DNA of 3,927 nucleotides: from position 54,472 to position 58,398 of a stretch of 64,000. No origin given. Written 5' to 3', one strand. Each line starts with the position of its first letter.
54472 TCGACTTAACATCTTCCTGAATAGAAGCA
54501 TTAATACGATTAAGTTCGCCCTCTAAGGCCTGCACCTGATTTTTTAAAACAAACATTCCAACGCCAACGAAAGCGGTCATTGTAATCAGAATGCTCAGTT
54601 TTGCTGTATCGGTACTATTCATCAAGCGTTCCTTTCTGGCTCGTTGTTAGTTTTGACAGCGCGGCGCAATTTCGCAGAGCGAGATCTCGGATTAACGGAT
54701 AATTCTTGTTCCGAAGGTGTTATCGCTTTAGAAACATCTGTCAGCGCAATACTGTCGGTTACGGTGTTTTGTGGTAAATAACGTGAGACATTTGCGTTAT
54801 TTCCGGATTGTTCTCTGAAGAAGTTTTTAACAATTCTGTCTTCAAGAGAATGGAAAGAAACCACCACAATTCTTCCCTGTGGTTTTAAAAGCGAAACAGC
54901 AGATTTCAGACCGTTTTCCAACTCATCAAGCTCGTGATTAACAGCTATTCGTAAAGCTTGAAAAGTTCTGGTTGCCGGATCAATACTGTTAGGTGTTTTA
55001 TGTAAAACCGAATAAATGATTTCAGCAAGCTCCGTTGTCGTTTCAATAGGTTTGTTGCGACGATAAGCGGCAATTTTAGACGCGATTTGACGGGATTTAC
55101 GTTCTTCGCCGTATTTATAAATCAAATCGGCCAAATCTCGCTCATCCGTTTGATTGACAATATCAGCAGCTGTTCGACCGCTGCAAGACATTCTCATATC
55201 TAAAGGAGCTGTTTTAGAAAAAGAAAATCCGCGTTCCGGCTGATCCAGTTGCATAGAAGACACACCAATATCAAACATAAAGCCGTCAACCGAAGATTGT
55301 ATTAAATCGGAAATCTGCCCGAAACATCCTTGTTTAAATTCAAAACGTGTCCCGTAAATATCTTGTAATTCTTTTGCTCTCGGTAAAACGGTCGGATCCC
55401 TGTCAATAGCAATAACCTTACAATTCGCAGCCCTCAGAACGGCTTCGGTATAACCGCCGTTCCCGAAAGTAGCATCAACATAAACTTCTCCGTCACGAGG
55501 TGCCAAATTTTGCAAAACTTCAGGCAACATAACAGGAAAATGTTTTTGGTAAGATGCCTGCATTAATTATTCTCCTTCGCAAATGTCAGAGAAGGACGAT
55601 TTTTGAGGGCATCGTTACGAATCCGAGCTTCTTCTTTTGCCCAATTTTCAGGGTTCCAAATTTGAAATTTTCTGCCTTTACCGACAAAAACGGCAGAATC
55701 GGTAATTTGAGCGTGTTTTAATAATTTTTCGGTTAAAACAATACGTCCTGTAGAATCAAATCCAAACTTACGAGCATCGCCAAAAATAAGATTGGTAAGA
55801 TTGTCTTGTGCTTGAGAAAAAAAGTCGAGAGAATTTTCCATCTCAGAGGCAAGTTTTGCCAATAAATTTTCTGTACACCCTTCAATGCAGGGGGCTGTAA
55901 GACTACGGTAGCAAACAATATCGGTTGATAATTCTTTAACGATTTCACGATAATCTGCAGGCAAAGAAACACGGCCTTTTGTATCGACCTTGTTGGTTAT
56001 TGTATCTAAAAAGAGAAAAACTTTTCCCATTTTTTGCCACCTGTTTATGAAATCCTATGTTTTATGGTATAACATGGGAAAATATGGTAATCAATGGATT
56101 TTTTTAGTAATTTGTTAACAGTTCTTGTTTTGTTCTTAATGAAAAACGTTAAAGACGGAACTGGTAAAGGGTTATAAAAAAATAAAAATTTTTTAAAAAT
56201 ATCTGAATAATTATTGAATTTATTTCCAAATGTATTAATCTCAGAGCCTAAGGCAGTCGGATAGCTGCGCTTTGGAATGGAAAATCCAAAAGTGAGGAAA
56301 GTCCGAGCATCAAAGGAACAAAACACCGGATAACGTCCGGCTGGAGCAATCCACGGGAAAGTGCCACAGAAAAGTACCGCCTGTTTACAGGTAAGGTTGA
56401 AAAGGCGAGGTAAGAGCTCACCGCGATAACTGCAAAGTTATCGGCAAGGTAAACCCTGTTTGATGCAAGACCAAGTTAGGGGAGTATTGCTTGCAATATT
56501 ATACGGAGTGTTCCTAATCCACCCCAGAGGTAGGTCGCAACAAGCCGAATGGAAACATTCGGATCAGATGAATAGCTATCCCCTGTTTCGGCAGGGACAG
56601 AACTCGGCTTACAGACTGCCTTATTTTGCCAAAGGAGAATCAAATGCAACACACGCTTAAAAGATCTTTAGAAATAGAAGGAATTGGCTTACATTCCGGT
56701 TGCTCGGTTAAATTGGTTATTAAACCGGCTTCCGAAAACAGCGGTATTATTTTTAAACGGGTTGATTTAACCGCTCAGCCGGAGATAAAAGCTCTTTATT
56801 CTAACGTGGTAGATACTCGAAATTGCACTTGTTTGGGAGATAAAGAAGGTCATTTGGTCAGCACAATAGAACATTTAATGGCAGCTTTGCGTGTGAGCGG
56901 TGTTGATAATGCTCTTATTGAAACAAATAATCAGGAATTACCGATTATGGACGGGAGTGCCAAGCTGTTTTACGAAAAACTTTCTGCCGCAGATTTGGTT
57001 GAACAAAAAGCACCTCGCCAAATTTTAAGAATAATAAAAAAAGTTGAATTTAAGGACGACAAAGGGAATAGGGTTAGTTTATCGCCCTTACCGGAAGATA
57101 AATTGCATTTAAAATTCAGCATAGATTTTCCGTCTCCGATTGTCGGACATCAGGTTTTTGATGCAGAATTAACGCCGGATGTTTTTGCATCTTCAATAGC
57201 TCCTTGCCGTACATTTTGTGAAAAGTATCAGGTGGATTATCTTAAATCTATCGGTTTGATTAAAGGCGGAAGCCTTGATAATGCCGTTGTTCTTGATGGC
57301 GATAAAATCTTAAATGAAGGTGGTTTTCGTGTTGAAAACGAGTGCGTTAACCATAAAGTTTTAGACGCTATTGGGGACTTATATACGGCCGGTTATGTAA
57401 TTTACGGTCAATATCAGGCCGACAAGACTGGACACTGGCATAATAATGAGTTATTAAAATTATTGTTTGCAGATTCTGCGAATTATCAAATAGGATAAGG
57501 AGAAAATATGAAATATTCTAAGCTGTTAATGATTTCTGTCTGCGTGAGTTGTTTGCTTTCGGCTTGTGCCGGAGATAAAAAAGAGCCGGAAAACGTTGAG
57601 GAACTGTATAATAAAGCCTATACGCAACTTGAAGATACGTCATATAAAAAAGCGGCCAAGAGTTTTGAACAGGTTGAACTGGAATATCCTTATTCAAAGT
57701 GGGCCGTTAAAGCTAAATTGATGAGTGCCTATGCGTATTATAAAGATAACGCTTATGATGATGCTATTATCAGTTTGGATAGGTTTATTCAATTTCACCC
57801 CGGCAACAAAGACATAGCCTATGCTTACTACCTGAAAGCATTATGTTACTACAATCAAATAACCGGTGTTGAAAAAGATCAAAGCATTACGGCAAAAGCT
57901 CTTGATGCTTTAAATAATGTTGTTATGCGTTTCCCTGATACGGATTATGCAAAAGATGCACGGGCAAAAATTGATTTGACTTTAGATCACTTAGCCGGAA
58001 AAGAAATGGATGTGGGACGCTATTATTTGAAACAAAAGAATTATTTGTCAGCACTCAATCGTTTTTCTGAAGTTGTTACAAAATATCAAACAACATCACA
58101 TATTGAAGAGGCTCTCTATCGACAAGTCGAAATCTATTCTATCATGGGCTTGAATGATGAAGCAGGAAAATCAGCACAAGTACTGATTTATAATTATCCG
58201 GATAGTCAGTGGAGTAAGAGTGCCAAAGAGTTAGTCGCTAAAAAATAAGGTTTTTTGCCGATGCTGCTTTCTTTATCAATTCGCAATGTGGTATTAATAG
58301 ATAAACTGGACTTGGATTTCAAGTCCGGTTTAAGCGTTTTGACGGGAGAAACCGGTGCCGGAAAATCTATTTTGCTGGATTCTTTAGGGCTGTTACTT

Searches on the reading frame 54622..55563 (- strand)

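Call 16: search_protein_families(library=ncbifam, proteins=[window:54622-55563:-], max_evalue=0.00001)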
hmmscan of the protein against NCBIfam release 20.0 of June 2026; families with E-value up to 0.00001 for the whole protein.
window:54622-55563:- (313 aa): 2 families
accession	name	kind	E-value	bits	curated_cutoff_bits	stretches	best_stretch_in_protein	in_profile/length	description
TIGR00006.1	TIGR00006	equivalog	1.2e-94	317.3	154.3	1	5-303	4-308/310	16S rRNA (cytosine(1402)-N(4))-methyltransferase RsmH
NF053511.1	tRNA_U34_MnmM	equivalog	3e-08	33.4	135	0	23-100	16-97/183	tRNA 5-(aminomethyl)-2-thiouridylate-methyltransferase MnmM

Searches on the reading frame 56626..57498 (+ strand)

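Call 52: search_protein_families(library=pfam, proteins=[window:56626-57498:+], max_evalue=0.001)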
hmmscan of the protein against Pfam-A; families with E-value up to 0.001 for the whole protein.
window:56626-57498:+ (290 aa): 1 family
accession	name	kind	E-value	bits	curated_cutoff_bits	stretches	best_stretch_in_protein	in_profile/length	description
PF03331.19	LpxC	-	4.1e-95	318.7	27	1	8-281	1-267/268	UDP-3-O-acyl N-acetylglycosamine deacetylase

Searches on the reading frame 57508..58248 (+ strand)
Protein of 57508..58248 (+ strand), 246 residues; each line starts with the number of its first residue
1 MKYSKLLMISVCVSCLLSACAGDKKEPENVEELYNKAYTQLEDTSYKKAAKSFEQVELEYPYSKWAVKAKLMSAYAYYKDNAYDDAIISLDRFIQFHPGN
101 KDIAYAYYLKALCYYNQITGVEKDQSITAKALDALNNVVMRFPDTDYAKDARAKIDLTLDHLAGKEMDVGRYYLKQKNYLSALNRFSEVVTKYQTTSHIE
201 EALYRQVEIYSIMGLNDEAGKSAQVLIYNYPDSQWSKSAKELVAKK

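Call 52: search_protein_families(library=pfam, proteins=[window:57508-58248:+], max_evalue=0.001)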
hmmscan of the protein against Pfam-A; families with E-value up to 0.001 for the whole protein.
window:57508-58248:+ (246 aa): 7 families
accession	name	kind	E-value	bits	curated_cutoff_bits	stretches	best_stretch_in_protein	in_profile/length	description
PF13525.12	YfiO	-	3.2e-54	184.2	25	1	30-223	5-201/203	Outer membrane lipoprotein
PF13512.12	TPR_18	-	1.9e-21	77.2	21.9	1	27-154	6-144/145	Tetratricopeptide repeat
PF13174.12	TPR_6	-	1.5e-12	47.7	26.3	0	69-99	2-32/33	Tetratricopeptide repeat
PF13432.12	TPR_16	-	3.2e-06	27.9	32.7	0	34-100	1-64/65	Tetratricopeptide repeat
PF07719.23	TPR_2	-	7.5e-05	23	27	0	74-100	8-34/34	Tetratricopeptide repeat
PF14559.12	TPR_19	-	0.00012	22.8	25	0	41-105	2-60/68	Tetratricopeptide repeat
PF13428.12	TPR_14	-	0.00052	20.9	23.5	0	69-107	3-41/44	Tetratricopeptide repeat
